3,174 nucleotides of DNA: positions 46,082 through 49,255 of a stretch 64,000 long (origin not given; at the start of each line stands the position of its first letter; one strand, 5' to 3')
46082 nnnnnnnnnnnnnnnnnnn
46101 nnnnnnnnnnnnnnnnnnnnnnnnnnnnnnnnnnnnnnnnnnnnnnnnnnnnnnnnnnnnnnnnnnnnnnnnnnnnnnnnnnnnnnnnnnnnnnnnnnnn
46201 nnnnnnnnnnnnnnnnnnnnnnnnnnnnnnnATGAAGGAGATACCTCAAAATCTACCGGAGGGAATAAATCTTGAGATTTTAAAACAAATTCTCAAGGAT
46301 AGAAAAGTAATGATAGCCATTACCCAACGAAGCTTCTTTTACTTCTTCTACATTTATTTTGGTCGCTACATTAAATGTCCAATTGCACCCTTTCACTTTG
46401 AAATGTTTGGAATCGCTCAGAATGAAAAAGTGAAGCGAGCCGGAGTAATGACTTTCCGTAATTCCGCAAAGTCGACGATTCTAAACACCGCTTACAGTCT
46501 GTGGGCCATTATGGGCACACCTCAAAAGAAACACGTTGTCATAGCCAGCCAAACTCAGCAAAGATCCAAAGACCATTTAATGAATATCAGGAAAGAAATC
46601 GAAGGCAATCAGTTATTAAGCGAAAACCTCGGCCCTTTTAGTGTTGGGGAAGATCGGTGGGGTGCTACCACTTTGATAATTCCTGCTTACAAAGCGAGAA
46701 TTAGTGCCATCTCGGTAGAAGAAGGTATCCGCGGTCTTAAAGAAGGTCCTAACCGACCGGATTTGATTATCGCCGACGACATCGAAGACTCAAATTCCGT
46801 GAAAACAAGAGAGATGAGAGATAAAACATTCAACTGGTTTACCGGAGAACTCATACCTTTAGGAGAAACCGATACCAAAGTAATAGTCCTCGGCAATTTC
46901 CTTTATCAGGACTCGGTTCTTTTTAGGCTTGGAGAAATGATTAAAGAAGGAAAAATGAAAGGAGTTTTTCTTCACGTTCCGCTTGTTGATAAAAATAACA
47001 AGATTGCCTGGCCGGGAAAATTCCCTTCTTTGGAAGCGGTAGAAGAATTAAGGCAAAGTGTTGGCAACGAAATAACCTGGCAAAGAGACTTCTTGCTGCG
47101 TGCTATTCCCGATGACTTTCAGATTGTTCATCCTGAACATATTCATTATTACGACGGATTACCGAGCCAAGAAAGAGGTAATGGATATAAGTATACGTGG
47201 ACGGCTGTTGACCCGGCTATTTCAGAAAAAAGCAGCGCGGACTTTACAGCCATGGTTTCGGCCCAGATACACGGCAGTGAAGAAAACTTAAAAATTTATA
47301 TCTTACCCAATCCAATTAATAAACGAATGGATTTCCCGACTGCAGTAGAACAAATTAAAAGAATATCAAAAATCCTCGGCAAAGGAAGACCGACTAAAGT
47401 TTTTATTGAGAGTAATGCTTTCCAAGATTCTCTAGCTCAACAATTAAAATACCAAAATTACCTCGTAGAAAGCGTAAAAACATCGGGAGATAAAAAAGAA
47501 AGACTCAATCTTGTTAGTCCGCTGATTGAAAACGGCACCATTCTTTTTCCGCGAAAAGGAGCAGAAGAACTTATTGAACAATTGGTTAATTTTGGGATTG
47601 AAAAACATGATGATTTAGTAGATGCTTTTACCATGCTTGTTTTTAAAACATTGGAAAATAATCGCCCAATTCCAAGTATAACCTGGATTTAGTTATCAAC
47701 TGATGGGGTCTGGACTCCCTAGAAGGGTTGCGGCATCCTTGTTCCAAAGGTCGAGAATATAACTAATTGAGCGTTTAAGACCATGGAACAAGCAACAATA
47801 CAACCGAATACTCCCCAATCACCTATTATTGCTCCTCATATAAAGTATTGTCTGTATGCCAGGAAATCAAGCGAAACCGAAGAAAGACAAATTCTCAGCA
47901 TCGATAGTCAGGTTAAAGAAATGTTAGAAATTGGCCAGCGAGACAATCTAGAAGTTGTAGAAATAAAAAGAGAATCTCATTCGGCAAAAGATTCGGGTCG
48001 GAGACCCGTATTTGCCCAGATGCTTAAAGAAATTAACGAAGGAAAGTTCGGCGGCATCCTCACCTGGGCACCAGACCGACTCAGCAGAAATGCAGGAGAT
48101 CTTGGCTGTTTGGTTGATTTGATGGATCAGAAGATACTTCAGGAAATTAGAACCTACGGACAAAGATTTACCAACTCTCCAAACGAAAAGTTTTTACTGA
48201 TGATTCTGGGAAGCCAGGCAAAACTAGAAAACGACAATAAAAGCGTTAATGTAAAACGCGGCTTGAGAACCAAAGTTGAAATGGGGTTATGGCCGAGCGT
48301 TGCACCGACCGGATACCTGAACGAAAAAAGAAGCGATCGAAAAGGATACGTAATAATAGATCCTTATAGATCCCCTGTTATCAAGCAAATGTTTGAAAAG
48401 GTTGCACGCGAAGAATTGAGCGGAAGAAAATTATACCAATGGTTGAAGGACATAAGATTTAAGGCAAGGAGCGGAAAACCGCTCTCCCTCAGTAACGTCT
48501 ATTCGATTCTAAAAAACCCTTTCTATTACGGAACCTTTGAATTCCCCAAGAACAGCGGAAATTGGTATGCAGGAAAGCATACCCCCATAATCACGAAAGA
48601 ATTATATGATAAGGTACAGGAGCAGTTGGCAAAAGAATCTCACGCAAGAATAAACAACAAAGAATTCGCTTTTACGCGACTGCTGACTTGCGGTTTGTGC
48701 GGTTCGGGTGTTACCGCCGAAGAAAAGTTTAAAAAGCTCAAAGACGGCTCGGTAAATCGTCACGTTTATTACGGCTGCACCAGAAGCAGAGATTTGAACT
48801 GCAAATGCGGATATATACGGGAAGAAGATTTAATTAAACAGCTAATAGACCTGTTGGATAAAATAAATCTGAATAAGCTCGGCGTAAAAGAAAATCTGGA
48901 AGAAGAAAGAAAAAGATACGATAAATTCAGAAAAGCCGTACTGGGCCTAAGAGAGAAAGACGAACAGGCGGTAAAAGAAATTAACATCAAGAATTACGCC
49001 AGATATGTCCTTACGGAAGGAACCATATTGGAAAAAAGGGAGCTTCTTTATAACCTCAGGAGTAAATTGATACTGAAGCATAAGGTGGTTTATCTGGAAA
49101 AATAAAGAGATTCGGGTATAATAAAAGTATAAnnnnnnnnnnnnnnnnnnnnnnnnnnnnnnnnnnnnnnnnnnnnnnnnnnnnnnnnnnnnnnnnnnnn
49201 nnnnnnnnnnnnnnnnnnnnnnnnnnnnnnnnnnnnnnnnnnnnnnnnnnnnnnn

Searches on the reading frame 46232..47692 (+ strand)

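Call 41: search_protein_families(library=pfam, max_evalue=0.01, proteins=[window:46232-47692:+])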
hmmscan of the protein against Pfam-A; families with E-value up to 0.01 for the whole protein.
window:46232-47692:+ (486 aa): 1 family
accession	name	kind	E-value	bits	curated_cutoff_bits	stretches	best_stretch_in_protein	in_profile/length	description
PF17289.8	Terminase_6C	-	3.5e-09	37.3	22.6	1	325-470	2-152/155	Terminase RNaseH-like domain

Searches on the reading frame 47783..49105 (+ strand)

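Call 41: search_protein_families(library=pfam, max_evalue=0.01, proteins=[window:47783-49105:+])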
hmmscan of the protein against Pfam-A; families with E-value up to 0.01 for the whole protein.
window:47783-49105:+ (440 aa): 3 families
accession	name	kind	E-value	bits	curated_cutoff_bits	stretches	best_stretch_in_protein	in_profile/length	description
PF00239.26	Resolvase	-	2.4e-19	70.3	23.3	1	24-168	3-143/145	Resolvase, N terminal domain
PF07508.19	Recombinase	-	3.8e-16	59.6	21.1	1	197-284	4-101/102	Recombinase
PF13408.12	Zn_ribbon_recom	-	7.2e-08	33.1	25.3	1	297-357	2-56/58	Recombinase zinc beta ribbon domain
